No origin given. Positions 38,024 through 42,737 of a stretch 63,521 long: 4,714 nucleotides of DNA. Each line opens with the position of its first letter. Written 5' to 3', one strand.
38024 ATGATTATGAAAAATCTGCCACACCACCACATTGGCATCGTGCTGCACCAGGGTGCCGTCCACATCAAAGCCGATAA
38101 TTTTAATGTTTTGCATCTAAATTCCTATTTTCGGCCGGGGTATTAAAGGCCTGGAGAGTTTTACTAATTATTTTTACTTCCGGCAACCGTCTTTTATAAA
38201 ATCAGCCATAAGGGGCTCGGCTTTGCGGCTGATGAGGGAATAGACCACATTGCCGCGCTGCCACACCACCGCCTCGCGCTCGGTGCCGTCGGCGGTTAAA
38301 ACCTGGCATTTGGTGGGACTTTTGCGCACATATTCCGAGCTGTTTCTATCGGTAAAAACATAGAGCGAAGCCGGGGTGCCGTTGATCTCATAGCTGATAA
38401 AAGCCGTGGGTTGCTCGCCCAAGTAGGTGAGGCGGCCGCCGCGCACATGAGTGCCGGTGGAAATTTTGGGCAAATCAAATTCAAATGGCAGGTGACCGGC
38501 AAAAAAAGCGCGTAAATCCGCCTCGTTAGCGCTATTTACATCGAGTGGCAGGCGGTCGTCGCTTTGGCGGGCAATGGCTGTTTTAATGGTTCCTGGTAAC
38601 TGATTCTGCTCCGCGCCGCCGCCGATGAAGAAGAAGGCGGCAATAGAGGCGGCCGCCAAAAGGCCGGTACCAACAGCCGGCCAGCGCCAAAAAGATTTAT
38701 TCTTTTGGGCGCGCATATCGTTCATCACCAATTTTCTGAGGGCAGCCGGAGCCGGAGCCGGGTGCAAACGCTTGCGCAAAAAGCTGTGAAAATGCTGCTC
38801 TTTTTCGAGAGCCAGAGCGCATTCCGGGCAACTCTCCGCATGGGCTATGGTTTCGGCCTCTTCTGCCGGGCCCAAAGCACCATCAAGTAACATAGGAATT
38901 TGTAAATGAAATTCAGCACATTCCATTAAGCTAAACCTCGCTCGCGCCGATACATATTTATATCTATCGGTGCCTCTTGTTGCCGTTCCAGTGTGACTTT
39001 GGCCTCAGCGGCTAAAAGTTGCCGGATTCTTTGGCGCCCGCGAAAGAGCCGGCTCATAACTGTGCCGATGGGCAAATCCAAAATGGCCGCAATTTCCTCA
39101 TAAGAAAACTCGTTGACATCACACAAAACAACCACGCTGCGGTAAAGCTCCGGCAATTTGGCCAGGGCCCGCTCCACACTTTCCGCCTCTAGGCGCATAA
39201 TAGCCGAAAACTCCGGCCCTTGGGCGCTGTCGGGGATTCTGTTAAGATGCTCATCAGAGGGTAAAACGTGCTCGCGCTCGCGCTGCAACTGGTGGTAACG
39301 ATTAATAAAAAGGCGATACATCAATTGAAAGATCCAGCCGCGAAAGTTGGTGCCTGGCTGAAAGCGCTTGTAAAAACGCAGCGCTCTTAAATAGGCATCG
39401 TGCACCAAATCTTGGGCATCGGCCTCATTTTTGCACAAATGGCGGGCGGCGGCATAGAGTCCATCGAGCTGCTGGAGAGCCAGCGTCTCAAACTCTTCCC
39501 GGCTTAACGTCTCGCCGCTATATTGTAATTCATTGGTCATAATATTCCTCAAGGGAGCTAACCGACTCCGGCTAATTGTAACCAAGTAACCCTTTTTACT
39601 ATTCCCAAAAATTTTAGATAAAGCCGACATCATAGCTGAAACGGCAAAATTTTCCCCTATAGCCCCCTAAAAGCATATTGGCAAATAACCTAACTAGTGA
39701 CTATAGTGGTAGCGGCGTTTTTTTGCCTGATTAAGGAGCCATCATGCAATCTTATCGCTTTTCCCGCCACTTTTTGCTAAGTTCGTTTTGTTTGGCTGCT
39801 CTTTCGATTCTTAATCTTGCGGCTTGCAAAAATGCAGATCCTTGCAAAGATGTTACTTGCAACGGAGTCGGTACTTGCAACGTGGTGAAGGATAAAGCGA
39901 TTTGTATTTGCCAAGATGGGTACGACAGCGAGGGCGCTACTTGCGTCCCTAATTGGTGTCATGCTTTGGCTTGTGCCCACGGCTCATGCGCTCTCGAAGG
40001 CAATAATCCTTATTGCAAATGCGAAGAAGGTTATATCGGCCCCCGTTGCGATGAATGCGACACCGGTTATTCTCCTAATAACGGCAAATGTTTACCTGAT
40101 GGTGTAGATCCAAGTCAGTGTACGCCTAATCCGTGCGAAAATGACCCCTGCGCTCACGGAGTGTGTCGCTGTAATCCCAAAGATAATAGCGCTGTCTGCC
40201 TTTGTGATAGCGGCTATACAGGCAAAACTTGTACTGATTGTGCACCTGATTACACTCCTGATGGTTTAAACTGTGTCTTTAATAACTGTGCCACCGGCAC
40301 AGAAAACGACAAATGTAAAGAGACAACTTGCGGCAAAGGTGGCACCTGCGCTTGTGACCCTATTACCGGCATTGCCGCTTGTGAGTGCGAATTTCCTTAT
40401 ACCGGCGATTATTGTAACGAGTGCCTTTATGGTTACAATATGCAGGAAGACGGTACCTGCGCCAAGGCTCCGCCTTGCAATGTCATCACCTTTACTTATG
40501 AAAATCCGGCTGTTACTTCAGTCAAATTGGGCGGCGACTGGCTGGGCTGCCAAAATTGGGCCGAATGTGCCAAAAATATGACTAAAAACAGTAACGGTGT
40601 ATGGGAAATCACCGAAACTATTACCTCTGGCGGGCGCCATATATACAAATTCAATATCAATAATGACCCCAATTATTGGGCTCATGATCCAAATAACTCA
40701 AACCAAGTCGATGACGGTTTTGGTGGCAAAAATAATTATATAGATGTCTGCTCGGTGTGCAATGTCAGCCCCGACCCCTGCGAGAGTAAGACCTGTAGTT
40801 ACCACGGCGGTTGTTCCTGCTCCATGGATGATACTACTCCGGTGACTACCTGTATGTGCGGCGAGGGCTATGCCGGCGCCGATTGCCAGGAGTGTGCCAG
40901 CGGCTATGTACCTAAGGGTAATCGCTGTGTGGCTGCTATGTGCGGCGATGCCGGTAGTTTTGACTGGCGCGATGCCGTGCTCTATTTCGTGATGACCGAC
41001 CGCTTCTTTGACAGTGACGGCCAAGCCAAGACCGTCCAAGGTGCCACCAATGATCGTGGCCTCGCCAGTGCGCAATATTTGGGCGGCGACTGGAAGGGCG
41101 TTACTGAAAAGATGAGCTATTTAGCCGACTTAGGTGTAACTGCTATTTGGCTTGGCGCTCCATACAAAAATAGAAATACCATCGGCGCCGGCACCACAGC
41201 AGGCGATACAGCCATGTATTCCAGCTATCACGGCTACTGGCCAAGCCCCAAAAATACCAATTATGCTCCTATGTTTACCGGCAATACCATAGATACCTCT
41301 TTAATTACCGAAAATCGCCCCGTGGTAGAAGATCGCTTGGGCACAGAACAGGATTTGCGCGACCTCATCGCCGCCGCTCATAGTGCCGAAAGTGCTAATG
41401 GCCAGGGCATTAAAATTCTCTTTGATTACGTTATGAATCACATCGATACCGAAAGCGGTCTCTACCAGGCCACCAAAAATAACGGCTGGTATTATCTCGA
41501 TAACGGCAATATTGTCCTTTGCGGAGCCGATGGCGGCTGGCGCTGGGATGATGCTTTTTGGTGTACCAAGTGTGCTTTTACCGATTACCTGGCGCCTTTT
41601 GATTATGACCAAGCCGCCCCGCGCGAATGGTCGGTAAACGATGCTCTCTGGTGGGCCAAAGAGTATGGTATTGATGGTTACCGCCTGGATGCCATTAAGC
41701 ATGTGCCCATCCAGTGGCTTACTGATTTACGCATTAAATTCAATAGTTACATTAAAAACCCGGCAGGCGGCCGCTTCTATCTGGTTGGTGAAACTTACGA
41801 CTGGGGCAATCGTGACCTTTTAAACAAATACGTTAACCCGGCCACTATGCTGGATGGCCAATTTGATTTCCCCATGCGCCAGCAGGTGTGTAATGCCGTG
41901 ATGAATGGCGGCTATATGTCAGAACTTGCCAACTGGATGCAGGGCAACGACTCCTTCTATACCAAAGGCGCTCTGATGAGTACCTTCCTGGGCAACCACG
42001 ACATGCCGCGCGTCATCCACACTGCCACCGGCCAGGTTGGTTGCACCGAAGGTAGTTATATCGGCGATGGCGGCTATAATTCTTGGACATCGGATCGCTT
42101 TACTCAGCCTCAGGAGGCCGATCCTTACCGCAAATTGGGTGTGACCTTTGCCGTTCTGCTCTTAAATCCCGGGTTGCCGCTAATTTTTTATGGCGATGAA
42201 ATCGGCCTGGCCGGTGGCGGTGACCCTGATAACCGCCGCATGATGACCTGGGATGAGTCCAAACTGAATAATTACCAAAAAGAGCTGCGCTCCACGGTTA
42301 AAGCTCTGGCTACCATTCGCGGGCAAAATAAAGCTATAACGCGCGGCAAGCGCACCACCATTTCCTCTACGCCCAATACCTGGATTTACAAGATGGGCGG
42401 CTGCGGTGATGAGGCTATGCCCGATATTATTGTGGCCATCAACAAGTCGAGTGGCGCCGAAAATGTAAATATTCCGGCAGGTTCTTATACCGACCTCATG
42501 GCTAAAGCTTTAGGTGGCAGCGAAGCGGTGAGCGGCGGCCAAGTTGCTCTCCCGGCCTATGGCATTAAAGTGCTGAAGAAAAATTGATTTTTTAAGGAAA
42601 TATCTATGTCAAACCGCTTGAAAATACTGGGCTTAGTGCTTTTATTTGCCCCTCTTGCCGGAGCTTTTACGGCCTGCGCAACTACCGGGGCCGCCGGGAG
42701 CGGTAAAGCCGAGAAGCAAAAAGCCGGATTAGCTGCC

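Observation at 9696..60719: Four dispersed Cys-rich lipoproteins form a paralogous family covering 36% of the window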

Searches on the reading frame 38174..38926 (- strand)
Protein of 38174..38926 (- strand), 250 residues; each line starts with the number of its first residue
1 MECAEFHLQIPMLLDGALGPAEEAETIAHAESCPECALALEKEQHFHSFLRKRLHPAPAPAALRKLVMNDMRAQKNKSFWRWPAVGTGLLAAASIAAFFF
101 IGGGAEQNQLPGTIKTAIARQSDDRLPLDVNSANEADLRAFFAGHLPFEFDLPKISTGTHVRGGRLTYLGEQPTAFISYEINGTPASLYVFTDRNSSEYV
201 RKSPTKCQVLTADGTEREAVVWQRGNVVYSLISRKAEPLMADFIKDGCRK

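Call 12: search_protein_families(library=pfam, proteins=[window:38174-38926:-], max_evalue=0.0001)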
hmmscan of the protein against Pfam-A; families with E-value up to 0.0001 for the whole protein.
window:38174-38926:- (250 aa): 1 family
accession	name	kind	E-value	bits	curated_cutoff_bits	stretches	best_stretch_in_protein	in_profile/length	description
PF13490.11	zf-HC2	-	1e-06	29.2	22.2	1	3-37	1-35/35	Putative zinc-finger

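Call 82: search_protein_families(library=ncbifam, proteins=[window:38174-38926:-], max_evalue=0.001)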
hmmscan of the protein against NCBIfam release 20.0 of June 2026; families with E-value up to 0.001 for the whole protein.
window:38174-38926:- (250 aa): 3 families
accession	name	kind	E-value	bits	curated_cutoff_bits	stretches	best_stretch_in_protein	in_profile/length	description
TIGR03988.1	antisig_RsrA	equivalog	1.9e-10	40.7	62.5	1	2-75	1-74/77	mycothiol system anti-sigma-R factor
NF052375.1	antisigma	equivalog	4.9e-08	33.2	100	1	16-120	8-123/217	anti-sigma factor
NF010501.0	PRK13920.1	subfamily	0.00026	20.7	225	1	14-93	12-92/213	putative anti-sigmaE protein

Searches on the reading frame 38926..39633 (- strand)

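Call 12: search_protein_families(library=pfam, proteins=[window:38926-39633:-], max_evalue=0.0001)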
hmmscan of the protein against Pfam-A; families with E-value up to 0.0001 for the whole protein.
window:38926-39633:- (235 aa): 3 families
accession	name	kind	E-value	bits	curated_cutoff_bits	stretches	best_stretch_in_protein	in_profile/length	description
PF08281.18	Sigma70_r4_2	-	2.1e-18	66.1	25.7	1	151-203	2-54/54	Sigma-70, region 4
PF04542.20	Sigma70_r2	-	1.5e-12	47.5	24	1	57-118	7-70/71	Sigma-70 region 2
PF04545.22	Sigma70_r4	-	4.2e-11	42.6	24.1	1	156-205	1-50/50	Sigma-70, region 4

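Call 82: search_protein_families(library=ncbifam, proteins=[window:38926-39633:-], max_evalue=0.001)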
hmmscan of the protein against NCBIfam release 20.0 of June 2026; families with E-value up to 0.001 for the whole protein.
window:38926-39633:- (235 aa): 82 families (the best 25 are shown)
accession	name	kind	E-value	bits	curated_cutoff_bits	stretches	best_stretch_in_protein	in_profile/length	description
TIGR02947.1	SigH_actino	hypoth_equivalog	6.6e-39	133.6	251.55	1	44-212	9-184/193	RNA polymerase sigma-70 factor, TIGR02947 family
NF009185.0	PRK12533.1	equivalog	8.2e-39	133.6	248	1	43-219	26-205/231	RNA polymerase sigma factor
NF007229.0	PRK09647.1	equivalog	2.5e-35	121.8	265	1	40-219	38-214/220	RNA polymerase sigma factor SigE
NF009164.0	PRK12511.1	equivalog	1.6e-29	102.7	185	1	53-210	11-162/182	RNA polymerase sigma factor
NF008888.0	PRK11922.1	equivalog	1.6e-26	93.4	204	1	36-213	20-202/231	RNA polymerase sigma factor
NF009198.0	PRK12546.1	equivalog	2.3e-25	89.4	270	1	53-220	14-174/188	RNA polymerase sigma factor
TIGR02937.1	sigma70-ECF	superfamily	1.5e-24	86.5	42.9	1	47-207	2-165/165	sigma-70 family RNA polymerase sigma factor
NF058625.1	sigma_PG0214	equivalog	1.7e-24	86.4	130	1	45-210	3-164/170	GFO_1088 family ECF-type sigma factor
NF007223.0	PRK09641.1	equivalog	3e-24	85.9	209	1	55-207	27-184/187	RNA polymerase sigma factor SigW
TIGR02983.1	SigE-fam_strep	subfamily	3.7e-24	85.4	141.55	1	44-209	4-160/162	SigE family RNA polymerase sigma factor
NF004113.0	PRK05602.1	equivalog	7.1e-24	84.6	208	1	45-212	44-206/211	RNA polymerase sigma factor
NF009166.1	PRK12513.1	equivalog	1.2e-22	80.6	206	1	46-211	22-190/193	RNA polymerase sigma factor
NF009192.0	PRK12540.1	equivalog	4e-22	78.7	307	1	56-211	15-163/182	RNA polymerase sigma factor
TIGR02950.1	SigM_subfam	subfamily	4.5e-22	78.6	147.95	1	59-207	13-158/159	RNA polymerase sigma factor, SigM family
NF009171.0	PRK12518.1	equivalog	4.8e-22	78.7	208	1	64-210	45-187/191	RNA polymerase sigma factor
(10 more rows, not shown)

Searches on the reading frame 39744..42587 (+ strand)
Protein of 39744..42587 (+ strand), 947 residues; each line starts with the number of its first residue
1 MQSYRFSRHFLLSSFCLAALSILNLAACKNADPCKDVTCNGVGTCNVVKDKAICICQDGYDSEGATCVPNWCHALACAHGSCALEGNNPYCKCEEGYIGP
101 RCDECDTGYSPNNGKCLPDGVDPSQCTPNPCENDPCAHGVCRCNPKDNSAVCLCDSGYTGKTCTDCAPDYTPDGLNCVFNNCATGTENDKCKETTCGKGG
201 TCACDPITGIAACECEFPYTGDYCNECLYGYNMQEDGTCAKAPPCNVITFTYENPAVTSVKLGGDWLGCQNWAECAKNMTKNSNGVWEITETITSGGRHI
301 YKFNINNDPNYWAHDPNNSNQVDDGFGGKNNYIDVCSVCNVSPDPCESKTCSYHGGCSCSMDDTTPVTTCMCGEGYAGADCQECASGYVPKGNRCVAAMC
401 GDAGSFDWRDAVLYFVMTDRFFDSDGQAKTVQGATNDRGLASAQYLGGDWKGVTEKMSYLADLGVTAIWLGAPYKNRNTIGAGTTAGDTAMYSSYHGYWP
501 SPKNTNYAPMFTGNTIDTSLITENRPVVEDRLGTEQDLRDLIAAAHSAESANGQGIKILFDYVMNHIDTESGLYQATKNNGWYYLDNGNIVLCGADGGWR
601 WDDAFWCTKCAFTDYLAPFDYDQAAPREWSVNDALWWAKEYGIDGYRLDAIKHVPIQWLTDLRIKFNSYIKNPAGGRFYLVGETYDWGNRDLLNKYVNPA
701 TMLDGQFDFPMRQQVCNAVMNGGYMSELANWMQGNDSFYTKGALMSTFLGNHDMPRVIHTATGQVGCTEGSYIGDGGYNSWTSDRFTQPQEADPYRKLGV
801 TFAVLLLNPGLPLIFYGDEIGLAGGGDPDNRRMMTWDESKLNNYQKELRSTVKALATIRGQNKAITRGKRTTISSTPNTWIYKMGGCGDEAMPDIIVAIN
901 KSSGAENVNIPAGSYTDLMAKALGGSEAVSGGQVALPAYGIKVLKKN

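Call 7: search_protein_families(library=pfam, proteins=[window:39744-42587:+], max_evalue=0.01)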
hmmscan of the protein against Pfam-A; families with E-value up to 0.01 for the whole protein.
window:39744-42587:+ (947 aa): 6 families
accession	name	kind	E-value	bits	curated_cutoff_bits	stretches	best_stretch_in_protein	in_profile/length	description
PF00128.31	Alpha-amylase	-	6.7e-34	118.3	22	1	415-846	1-400/446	Alpha amylase, catalytic domain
PF00008.33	EGF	-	0.00012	22.7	21.5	1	34-61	1-29/32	EGF-like domain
PF16561.11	AMPK1_CBM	-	0.00052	20.6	26.8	1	250-335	5-79/85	Glycogen recognition site of AMP-activated protein kinase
PF07974.19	EGF_2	-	0.0018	19.1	22.1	0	131-163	1-32/32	EGF-like domain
PF25024.1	EGF_TEN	-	0.0024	17.9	65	1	28-165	56-190/234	Teneurin EGF domain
PF23106.1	EGF_Teneurin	-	0.0033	17.9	24.3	0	36-67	2-27/30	Teneurin-like EGF domain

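Call 8: search_protein_families(library=ncbifam, proteins=[window:39744-42587:+], max_evalue=0.01)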
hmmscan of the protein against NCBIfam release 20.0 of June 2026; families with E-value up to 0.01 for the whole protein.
window:39744-42587:+ (947 aa): 29 families (the best 25 are shown)
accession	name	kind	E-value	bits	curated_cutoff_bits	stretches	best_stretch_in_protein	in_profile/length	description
NF007060.0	PRK09505.2-5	equivalog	5.8e-33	113.8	790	3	401-631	185-380/690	alpha-amylase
NF007059.0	PRK09505.2-4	equivalog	2.2e-30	105.6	865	2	404-616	182-365/683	alpha-amylase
NF007052.0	PRK09505.1-2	equivalog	4.6e-29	101.1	749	2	402-616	180-365/677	alpha-amylase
NF041090.1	Cyc-maltodext_AglB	equivalog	5e-29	101.4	540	3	783-911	295-414/470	cyclomaltodextrinase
NF007053.0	PRK09505.1-3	equivalog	2.1e-27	95.6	1269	1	400-589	180-340/687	alpha-amylase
NF007054.0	PRK09505.1-4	equivalog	9.9e-27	93.6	1385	1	403-617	181-366/676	alpha-amylase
NF008051.0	PRK10785.1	equivalog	3.8e-26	91.4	568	2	785-944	450-604/607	maltodextrin glucosidase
NF007057.0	PRK09505.2-2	equivalog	1.4e-23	82.9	931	1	405-590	193-349/694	alpha-amylase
NF007051.0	PRK09505.1-1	equivalog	3.6e-23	81.5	864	1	403-568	191-327/686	alpha-amylase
NF007055.0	PRK09505.1-6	equivalog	1.1e-22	80.1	1458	1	403-617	180-365/675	alpha-amylase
NF006970.0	PRK09441.1-3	equivalog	7.3e-21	74.4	516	1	527-755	108-324/466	alpha-amylase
NF007058.0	PRK09505.2-3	equivalog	1.5e-17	63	897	1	403-508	202-298/742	alpha-amylase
NF006969.0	PRK09441.1-2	equivalog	7.6e-17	61.3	382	1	601-754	183-330/483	alpha-amylase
NF007056.0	PRK09505.2-1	equivalog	2.9e-14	52.9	624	1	405-476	114-181/554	alpha-amylase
NF011083.0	PRK14510.1-2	equivalog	3.4e-14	51.3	1322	1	637-904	370-621/1186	bifunctional glycogen debranching protein GlgX/4-alpha-glucanotransferase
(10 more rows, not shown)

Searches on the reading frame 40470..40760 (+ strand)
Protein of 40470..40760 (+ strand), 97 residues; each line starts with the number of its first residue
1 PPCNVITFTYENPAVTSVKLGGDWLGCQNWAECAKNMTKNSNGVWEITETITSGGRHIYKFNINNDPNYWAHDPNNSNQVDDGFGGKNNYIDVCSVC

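Call 51: search_solved_structures(query=window:40470-40760:+, max_evalue=1, show_alignments=2)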
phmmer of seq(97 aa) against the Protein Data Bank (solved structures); distinct sequences matched with E-value up to 1: 6.
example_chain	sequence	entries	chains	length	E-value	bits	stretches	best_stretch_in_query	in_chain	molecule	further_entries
1ac0_A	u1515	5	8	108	0.00083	22.7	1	14-85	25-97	GLUCOAMYLASE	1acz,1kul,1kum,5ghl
8j5d_D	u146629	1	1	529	0.0093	19.3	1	2-93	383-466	Phosphoglucan phosphatase LSF1, chloroplastic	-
6frv_A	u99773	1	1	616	0.016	18.5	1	14-85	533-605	Glucoamylase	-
7xsy_A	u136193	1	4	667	0.017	18.5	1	7-74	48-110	1,4-alpha-glucan branching enzyme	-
5ot1_A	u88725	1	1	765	0.033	17.5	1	7-89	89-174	Pullulanase type II, GH13 family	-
2pkg_C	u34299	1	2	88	0.83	13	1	20-41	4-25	Small T antigen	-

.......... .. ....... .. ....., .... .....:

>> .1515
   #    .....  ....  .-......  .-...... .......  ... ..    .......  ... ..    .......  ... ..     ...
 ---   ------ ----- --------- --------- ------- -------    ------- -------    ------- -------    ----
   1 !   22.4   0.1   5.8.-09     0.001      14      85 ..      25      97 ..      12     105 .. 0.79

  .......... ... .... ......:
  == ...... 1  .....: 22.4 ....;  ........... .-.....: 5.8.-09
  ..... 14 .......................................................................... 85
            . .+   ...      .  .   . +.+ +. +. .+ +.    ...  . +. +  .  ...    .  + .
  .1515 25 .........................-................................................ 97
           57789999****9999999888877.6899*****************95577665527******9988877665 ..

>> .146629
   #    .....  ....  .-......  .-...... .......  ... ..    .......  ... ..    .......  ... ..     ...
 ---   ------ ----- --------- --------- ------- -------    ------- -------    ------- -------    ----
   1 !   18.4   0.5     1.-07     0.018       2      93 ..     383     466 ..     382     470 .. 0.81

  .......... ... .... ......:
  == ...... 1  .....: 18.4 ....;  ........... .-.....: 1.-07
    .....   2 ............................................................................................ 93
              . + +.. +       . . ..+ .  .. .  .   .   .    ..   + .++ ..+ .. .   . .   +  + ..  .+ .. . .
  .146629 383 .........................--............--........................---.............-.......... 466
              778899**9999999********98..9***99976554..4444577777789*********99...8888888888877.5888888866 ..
